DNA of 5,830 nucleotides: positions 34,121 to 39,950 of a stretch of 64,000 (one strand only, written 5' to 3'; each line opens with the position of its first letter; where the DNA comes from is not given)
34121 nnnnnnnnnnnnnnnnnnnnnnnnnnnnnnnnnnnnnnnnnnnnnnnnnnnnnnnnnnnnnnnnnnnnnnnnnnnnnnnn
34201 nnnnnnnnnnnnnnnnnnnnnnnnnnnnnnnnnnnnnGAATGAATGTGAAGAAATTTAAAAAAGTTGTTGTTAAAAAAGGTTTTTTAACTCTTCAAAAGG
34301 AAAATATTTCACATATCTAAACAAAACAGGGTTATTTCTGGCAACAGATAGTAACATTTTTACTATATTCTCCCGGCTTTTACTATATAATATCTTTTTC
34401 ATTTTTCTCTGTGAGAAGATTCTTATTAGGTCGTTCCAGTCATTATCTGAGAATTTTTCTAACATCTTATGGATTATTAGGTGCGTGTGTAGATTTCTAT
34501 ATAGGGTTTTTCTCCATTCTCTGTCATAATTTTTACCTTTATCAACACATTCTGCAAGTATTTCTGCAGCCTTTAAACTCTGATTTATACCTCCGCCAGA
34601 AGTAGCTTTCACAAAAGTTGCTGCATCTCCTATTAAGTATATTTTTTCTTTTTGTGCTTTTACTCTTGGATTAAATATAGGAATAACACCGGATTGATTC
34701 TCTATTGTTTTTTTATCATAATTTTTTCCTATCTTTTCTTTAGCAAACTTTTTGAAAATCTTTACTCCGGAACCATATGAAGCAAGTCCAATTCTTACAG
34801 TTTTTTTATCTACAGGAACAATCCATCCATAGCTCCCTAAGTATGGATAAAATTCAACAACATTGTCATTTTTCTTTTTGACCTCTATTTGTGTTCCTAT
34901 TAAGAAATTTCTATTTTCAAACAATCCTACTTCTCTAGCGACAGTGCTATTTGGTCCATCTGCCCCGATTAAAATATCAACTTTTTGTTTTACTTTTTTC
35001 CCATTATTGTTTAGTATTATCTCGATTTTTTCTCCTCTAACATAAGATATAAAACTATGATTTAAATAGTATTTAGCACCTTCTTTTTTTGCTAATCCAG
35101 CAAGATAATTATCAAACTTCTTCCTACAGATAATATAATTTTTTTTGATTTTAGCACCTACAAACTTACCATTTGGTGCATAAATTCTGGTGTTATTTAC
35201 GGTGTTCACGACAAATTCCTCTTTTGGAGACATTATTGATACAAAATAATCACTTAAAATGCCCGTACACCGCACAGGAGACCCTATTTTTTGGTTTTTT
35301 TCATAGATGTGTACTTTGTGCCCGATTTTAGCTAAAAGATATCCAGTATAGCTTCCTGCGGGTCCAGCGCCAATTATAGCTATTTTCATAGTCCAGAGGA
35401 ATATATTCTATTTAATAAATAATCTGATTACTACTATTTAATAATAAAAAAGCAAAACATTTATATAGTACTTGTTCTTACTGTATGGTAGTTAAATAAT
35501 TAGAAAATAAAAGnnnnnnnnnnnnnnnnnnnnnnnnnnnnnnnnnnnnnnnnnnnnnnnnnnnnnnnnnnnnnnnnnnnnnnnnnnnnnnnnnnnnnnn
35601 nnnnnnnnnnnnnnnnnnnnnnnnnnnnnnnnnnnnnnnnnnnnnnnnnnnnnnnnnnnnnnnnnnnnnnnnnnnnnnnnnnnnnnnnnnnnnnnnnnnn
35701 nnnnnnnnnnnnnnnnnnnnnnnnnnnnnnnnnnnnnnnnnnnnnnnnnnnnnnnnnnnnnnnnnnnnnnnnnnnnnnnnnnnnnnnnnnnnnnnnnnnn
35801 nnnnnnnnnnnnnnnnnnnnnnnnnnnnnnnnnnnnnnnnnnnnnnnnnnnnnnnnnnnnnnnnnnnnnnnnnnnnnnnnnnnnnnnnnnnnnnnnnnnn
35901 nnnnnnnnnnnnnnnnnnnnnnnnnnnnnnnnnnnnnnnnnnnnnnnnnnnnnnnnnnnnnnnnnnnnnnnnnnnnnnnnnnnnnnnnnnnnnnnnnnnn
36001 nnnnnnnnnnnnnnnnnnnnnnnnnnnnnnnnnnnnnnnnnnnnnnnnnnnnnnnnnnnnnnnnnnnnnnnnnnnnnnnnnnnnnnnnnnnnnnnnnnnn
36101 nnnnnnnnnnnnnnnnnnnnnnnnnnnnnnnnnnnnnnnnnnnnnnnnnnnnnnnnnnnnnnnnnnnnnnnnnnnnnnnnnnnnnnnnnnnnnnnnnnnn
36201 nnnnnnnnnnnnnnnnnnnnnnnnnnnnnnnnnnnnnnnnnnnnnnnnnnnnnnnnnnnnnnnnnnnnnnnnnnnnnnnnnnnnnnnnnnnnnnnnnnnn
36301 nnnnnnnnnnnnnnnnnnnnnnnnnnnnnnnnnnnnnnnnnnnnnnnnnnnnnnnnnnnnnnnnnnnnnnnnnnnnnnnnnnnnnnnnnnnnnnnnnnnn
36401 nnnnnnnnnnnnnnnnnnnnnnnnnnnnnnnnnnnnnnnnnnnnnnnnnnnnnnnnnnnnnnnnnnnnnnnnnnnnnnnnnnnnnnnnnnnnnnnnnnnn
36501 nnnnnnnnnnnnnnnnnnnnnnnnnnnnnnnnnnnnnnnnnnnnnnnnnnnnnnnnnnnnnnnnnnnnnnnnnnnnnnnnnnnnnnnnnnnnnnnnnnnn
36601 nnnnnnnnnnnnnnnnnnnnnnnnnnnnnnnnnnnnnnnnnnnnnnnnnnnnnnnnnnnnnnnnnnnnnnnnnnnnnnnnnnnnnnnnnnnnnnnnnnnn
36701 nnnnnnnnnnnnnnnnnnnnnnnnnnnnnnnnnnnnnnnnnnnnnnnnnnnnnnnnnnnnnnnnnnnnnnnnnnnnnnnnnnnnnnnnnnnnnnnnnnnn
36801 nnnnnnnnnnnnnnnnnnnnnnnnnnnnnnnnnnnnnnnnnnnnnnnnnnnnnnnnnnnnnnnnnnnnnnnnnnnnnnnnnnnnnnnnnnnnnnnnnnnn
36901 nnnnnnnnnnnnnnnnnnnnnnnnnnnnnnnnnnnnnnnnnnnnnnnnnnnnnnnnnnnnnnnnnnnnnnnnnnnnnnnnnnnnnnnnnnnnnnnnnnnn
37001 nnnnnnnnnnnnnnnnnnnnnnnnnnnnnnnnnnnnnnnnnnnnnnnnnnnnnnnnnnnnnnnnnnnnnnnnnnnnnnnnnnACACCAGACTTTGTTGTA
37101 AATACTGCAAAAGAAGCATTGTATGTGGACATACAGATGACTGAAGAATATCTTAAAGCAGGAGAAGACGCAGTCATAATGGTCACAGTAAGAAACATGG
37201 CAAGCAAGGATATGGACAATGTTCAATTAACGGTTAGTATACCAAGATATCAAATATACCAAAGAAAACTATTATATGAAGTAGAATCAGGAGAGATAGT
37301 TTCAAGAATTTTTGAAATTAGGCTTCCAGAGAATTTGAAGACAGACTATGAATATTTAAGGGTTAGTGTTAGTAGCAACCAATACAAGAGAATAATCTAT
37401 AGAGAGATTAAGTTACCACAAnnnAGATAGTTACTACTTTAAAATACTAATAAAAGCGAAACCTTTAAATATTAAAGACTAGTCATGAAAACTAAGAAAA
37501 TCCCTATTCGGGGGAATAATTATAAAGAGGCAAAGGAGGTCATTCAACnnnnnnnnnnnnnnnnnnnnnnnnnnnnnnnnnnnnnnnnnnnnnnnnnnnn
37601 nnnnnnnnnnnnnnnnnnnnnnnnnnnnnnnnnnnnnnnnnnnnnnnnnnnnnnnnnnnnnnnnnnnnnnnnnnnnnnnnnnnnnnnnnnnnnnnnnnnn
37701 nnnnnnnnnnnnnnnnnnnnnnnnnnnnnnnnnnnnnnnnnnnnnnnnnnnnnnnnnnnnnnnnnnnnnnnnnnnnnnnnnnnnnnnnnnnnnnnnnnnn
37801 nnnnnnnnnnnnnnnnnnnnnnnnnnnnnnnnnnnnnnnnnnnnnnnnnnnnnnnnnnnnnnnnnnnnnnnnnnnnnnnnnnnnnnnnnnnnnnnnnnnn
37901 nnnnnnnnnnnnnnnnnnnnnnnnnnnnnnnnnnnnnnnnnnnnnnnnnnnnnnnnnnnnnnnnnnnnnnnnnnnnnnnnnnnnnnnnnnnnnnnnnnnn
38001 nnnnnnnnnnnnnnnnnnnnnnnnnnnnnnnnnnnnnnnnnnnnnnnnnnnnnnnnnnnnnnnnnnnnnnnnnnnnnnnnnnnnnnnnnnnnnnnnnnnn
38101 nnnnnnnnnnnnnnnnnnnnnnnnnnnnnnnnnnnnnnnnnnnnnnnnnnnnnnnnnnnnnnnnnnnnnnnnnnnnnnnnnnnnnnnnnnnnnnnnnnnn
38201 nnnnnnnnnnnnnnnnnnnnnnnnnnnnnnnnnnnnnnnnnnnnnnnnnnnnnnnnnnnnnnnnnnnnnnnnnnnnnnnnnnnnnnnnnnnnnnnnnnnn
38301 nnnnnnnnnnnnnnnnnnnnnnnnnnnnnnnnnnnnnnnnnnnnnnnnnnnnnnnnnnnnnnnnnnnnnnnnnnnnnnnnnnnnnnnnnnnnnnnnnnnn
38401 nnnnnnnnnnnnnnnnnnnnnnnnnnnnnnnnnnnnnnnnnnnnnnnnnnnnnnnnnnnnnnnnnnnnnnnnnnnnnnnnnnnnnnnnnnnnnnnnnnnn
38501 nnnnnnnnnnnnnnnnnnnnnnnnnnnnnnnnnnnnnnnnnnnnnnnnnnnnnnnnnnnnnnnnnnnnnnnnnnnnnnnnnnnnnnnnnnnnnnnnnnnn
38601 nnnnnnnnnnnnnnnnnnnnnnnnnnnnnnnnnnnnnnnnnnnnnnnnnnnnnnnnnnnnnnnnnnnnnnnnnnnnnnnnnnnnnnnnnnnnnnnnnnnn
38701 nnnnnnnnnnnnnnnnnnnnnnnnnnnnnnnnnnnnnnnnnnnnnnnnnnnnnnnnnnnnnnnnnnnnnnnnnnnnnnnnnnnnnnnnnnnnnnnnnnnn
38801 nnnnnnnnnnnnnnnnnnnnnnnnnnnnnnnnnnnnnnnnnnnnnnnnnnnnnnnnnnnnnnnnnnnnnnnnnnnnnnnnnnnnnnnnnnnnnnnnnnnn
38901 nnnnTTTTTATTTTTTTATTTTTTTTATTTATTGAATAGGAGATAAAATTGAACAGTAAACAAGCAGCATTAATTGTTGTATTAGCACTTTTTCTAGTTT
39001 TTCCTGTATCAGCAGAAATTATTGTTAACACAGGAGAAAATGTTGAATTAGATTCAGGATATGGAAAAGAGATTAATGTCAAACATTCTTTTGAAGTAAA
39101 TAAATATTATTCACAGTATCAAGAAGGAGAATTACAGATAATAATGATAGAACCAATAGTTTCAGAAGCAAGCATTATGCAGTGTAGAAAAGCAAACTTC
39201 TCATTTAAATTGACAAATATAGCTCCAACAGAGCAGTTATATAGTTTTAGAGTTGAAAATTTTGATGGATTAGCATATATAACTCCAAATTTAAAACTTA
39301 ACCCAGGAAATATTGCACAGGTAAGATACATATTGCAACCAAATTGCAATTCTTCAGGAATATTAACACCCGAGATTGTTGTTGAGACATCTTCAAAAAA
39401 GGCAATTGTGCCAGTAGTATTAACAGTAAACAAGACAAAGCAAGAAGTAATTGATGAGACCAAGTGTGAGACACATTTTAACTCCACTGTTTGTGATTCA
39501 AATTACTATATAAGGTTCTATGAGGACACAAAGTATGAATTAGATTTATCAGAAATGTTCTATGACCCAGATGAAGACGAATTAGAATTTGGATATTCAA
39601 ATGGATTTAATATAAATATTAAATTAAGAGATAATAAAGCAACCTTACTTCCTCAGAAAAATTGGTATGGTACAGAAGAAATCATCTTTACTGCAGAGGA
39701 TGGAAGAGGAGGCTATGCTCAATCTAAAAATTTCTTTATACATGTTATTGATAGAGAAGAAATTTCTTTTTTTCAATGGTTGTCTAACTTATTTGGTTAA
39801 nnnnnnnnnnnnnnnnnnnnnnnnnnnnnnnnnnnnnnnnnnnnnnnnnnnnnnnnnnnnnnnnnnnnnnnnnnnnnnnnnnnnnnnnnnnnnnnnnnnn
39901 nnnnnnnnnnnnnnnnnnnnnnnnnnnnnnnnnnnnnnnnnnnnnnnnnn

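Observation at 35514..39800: Surface-protein cluster led by a Cys-rich protein with thrombospondin type-3 calcium-binding repeats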

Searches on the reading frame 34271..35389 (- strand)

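Call 39: search_protein_families(library=pfam, proteins=[window:34271-35389:-], max_evalue=0.001)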
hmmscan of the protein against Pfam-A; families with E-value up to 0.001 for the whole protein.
window:34271-35389:- (372 aa): 7 families
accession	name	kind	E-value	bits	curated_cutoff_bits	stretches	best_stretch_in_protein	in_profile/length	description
PF01494.25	FAD_binding_3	-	1e-14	55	22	1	2-278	3-314/349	FAD binding domain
PF13450.12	NAD_binding_8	-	8.5e-08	32.8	21.9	1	5-36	1-32/68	NAD(P)-binding Rossmann-like domain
PF01266.30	DAO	-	1.6e-07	31.6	27.9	1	2-48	1-49/353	FAD dependent oxidoreductase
PF05834.18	Lycopene_cycl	-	2.6e-07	30.5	23.4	1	3-299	2-311/380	Lycopene cyclase protein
PF03486.20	HI0933_like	-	7.4e-07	29.3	50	1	2-65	2-65/244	HI0933-like protein Rossmann domain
PF07992.20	Pyr_redox_2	-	7.9e-06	25.9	26.1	1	1-145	1-108/291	Pyridine nucleotide-disulphide oxidoreductase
PF00070.33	Pyr_redox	-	0.00047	21.1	22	0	2-36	1-35/82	Pyridine nucleotide-disulphide oxidoreductase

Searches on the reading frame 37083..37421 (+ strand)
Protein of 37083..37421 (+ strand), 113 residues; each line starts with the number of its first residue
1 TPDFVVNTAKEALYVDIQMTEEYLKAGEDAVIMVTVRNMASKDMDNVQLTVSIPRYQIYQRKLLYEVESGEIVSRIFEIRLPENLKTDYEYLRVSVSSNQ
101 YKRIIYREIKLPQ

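Call 45: find_homologous_proteins(query=A3, max_evalue=0.001)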
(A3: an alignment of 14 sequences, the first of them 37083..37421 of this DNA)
Query A3 (14 sequences) (113 aa, profile of the alignment): 2 proteins with E <= 0.001 among 413 candidates.
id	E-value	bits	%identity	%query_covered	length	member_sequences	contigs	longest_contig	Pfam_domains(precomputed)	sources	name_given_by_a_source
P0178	3.2e-26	110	32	88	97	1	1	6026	-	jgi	jgi:uncharacterized membrane protein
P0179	5.7e-18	83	59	39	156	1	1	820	PF00590.26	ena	-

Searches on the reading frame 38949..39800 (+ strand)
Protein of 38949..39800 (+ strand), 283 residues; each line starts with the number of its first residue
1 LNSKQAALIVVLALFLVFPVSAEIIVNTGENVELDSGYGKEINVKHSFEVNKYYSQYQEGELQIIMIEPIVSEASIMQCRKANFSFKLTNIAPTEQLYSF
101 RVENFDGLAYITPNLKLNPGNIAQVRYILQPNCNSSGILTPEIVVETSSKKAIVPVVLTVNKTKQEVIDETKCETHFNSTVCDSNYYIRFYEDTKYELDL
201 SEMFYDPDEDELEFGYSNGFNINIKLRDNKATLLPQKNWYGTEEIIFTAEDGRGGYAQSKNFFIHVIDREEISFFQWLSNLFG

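Call 3: search_protein_families(library=pfam, proteins=[window:38949-39800:+], max_evalue=1)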
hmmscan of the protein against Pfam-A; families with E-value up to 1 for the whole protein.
window:38949-39800:+ (283 aa): 2 families
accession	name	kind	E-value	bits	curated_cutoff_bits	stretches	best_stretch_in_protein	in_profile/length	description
PF17963.7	Big_9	-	0.00027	22.2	23.6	1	190-258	13-83/89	Bacterial Ig domain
PF17892.7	Cadherin_5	-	0.0015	18.7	26.5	1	192-259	18-91/98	Cadherin-like domain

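Call 4: search_protein_families(library=ncbifam, proteins=[window:38949-39800:+], max_evalue=1)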
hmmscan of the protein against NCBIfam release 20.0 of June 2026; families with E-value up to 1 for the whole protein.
window:38949-39800:+ (283 aa): 2 families
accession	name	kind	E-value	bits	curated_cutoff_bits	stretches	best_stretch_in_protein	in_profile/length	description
NF012211.1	tand_rpt_95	domain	0.0015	18.4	90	1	192-267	4-85/98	tandem-95 repeat protein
NF006325.0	PRK08541.1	subfamily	0.13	12.1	210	0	7-31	16-40/221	flagellin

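Call 42: list_cluster_members(proteins=[P0001, P0057, window:38949-39800:+])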
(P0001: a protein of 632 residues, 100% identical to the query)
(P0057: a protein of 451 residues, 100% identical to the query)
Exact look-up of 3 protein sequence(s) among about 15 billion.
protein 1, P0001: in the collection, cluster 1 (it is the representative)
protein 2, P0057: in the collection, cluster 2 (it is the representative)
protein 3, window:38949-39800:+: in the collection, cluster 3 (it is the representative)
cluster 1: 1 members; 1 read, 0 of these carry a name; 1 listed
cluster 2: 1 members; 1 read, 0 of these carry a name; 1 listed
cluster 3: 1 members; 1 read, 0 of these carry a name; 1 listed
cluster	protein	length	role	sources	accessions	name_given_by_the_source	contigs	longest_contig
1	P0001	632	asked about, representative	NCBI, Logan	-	-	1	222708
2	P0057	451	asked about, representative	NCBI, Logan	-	-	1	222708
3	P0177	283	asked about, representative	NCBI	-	-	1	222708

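Call 65: search_solved_structures(query=window:38949-39800:+, max_evalue=1)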
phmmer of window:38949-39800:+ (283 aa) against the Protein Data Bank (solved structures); distinct sequences matched with E-value up to 1: 0.
